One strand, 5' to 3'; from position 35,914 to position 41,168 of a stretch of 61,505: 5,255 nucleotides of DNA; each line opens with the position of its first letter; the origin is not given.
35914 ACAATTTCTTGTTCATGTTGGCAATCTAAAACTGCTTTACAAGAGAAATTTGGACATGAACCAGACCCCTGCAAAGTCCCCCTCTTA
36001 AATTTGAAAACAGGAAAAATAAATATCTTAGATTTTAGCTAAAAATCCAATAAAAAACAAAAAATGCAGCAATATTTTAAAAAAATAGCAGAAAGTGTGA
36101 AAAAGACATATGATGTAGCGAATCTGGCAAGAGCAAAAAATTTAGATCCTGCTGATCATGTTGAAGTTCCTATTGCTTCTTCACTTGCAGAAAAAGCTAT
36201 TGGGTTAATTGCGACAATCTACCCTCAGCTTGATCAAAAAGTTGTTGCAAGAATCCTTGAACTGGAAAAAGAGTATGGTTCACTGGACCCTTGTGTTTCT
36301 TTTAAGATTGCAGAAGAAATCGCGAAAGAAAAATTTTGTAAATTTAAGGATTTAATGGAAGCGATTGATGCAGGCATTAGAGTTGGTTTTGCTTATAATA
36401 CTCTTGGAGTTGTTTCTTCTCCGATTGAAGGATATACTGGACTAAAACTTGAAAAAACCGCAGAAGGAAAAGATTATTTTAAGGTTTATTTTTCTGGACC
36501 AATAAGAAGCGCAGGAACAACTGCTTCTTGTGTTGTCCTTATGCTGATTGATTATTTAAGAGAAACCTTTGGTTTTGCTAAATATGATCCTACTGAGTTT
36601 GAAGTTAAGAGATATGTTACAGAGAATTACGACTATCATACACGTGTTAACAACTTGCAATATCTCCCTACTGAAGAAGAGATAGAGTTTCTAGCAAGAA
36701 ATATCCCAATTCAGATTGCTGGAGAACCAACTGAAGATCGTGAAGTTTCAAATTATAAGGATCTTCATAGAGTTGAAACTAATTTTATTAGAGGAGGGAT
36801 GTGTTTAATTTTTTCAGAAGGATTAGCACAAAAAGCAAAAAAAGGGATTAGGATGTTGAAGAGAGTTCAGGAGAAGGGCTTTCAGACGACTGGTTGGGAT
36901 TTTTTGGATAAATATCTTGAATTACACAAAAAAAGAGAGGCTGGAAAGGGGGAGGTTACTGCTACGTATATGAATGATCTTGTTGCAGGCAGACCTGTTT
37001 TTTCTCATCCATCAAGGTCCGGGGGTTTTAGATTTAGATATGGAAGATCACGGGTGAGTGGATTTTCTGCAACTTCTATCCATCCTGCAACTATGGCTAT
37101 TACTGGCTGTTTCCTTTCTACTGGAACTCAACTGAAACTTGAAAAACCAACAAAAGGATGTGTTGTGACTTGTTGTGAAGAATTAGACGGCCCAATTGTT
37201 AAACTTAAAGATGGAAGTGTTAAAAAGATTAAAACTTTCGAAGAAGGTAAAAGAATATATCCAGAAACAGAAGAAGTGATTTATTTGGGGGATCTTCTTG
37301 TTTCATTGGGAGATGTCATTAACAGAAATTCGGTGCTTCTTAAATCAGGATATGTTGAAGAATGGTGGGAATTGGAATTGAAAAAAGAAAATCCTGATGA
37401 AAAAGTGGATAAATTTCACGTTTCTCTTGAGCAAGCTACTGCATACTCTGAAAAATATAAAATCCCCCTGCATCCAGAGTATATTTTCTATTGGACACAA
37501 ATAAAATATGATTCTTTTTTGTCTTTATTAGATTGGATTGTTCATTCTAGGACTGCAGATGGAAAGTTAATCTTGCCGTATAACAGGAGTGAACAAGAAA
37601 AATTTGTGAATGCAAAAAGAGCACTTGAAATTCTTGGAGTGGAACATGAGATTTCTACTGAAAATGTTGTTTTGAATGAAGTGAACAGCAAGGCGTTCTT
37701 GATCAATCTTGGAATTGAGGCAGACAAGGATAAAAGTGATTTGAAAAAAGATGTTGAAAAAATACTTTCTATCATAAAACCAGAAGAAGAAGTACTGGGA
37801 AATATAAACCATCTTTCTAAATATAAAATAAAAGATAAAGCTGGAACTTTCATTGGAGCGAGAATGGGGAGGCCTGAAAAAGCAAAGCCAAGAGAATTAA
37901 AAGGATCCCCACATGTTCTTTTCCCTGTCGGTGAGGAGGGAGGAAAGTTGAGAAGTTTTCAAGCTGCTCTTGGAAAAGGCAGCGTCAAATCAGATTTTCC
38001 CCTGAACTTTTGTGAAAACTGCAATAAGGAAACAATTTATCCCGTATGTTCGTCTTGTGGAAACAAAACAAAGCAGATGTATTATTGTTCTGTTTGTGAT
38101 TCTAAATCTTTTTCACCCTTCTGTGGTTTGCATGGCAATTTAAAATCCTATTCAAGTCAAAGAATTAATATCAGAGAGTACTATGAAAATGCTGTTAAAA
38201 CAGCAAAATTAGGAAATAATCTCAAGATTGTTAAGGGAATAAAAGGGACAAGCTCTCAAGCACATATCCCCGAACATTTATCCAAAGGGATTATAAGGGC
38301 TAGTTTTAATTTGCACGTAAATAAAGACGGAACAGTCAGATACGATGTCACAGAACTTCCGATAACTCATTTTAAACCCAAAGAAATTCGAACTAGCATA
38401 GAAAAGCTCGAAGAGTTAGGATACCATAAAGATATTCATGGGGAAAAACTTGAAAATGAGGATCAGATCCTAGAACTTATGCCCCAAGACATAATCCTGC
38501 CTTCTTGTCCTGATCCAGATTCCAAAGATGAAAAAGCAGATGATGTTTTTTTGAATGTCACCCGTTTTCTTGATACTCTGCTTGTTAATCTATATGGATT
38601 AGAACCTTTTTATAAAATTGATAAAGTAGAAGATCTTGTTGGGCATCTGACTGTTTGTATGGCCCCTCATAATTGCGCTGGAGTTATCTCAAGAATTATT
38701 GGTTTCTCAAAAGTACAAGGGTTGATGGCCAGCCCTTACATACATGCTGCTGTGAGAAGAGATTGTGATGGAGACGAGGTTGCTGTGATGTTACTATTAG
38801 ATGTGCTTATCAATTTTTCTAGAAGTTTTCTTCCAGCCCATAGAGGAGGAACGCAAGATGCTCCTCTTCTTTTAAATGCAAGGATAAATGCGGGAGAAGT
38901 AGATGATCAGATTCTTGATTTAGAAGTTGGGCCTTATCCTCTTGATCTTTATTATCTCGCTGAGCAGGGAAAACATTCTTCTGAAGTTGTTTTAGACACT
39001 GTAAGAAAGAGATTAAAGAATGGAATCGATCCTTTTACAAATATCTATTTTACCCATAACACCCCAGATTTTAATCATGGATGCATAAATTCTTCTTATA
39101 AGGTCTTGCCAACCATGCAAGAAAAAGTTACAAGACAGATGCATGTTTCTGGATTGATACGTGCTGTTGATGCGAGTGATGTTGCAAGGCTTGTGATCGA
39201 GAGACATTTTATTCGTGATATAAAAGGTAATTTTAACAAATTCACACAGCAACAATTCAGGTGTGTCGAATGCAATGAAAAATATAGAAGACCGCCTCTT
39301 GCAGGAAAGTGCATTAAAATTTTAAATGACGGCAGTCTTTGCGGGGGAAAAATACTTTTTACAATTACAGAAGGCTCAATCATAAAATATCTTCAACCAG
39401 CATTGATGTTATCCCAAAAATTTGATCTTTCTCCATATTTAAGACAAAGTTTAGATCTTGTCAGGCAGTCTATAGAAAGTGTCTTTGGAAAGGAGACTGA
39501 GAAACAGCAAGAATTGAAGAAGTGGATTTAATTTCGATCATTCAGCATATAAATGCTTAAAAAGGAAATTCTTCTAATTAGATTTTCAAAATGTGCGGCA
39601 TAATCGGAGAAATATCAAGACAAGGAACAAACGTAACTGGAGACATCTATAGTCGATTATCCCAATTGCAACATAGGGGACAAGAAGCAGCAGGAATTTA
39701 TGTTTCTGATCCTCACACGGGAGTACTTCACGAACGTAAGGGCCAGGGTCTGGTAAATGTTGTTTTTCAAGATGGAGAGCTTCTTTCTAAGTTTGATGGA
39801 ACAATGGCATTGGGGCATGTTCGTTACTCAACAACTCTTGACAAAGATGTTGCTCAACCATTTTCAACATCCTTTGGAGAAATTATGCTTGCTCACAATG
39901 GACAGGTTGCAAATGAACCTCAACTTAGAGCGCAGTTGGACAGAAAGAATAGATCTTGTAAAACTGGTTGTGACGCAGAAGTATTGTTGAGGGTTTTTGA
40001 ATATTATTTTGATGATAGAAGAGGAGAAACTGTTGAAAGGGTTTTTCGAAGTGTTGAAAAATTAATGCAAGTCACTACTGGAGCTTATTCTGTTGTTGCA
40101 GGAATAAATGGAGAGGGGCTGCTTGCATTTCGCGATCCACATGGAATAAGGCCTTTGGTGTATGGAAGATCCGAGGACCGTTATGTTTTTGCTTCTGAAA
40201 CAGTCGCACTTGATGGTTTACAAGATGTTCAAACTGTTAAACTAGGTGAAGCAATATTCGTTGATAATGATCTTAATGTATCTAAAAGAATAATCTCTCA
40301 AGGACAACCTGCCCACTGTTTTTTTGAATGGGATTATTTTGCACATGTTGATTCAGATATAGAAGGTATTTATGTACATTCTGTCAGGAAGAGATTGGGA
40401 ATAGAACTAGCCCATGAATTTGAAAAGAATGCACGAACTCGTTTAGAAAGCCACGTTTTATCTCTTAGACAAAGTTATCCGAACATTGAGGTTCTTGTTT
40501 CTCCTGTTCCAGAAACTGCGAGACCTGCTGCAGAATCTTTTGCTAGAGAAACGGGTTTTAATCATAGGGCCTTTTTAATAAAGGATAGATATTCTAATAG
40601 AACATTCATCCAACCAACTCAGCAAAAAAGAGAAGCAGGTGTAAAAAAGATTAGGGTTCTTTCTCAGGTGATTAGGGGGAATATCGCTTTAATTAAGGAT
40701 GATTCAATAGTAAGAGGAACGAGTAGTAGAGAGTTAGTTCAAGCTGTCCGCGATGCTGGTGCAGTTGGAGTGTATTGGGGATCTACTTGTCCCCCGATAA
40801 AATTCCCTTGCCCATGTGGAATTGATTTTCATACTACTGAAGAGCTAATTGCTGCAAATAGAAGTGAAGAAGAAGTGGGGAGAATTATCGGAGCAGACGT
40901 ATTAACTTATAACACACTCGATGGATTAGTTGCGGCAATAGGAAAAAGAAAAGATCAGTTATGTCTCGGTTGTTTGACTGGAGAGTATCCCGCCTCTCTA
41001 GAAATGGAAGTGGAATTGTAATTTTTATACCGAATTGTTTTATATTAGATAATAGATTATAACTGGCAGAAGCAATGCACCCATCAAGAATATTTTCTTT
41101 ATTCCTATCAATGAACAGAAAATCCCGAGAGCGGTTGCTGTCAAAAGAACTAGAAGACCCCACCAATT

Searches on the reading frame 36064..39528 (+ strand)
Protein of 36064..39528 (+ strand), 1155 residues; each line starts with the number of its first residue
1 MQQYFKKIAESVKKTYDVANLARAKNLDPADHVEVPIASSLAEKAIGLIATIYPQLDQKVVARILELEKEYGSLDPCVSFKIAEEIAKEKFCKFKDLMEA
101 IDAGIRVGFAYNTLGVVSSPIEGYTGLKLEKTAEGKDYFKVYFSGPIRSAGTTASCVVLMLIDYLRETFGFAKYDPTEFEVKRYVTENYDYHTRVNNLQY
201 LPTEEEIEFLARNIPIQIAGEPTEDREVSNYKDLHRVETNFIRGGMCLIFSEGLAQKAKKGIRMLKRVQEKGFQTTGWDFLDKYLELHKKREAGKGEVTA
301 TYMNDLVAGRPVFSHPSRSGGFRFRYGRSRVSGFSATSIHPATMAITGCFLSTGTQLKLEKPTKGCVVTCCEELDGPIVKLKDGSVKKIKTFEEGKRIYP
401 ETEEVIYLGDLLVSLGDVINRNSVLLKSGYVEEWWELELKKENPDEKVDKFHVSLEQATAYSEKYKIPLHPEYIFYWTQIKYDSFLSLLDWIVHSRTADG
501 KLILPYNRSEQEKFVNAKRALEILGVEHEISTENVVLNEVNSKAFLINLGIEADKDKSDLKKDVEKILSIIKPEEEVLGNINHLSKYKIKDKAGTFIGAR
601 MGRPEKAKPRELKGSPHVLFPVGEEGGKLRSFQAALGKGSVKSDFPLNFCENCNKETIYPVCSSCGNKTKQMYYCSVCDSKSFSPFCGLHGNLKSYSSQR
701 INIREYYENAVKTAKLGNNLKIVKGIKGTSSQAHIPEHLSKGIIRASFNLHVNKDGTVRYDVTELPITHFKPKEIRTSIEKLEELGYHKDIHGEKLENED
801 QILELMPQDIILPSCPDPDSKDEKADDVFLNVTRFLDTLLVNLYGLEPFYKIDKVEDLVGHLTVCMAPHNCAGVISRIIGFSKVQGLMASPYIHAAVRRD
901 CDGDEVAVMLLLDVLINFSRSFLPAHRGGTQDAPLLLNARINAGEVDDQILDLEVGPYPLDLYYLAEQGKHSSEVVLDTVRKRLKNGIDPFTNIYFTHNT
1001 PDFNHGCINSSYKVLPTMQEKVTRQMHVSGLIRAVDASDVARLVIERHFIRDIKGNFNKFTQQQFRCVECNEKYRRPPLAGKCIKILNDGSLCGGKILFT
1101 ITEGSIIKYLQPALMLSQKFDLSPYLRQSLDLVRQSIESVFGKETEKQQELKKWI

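Call 80: search_protein_families(library=ncbifam, max_evalue=1e-10, proteins=[window:36064-39528:+])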
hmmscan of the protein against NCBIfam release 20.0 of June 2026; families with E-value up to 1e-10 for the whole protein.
window:36064-39528:+ (1155 aa): 4 families
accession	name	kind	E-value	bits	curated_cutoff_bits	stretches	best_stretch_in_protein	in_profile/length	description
NF003103.0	PRK04023.1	equivalog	0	1270.2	1269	1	1-1154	8-1124/1125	DNA polymerase II large subunit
NF011302.0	PRK14714.1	equivalog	0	1121.4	1791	3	297-901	319-932/1350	DNA-directed DNA polymerase II large subunit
TIGR00354.1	polC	equivalog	0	1101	702.15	1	1-1152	3-1094/1096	DNA polymerase II large subunit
NF011303.0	PRK14715.1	equivalog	6.3e-296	984.8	1585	3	299-901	323-896/1627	DNA-directed DNA polymerase II large subunit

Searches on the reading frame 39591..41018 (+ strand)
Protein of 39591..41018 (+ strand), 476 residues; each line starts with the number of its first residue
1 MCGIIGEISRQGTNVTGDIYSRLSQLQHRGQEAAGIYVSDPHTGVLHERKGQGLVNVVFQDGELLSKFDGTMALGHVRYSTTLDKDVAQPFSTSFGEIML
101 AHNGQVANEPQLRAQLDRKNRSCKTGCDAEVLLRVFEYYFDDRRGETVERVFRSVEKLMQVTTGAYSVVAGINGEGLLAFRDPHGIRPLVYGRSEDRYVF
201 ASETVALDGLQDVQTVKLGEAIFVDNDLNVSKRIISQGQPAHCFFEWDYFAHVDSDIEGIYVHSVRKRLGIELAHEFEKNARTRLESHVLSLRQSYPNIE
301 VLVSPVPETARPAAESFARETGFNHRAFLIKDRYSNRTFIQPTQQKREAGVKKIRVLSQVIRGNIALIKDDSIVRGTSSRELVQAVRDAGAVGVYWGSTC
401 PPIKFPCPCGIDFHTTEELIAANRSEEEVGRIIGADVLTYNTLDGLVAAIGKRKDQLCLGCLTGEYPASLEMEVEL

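Call 80: search_protein_families(library=ncbifam, max_evalue=1e-10, proteins=[window:39591-41018:+])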
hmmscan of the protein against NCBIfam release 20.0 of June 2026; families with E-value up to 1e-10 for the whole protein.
window:39591-41018:+ (476 aa): 5 families
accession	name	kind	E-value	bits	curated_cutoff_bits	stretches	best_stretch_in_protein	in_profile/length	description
TIGR01134.1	purF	equivalog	4.5e-110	369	350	1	2-467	1-432/432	amidophosphoribosyltransferase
TIGR01536.1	asn_synth_AEB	equivalog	2.6e-24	86.1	267.1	1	2-222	1-181/517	asparagine synthase (glutamine-hydrolyzing)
NF001484.0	PRK00331.1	subfamily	4.1e-23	81.6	381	1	1-225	1-217/601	isomerizing glutamine--fructose-6-phosphate transaminase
TIGR01135.1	glmS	equivalog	8.9e-21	74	418.05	1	2-228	1-220/607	glutamine--fructose-6-phosphate transaminase (isomerizing)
NF006949.0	PRK09431.1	equivalog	3e-14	52.4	499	1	70-217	42-176/554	asparagine synthase B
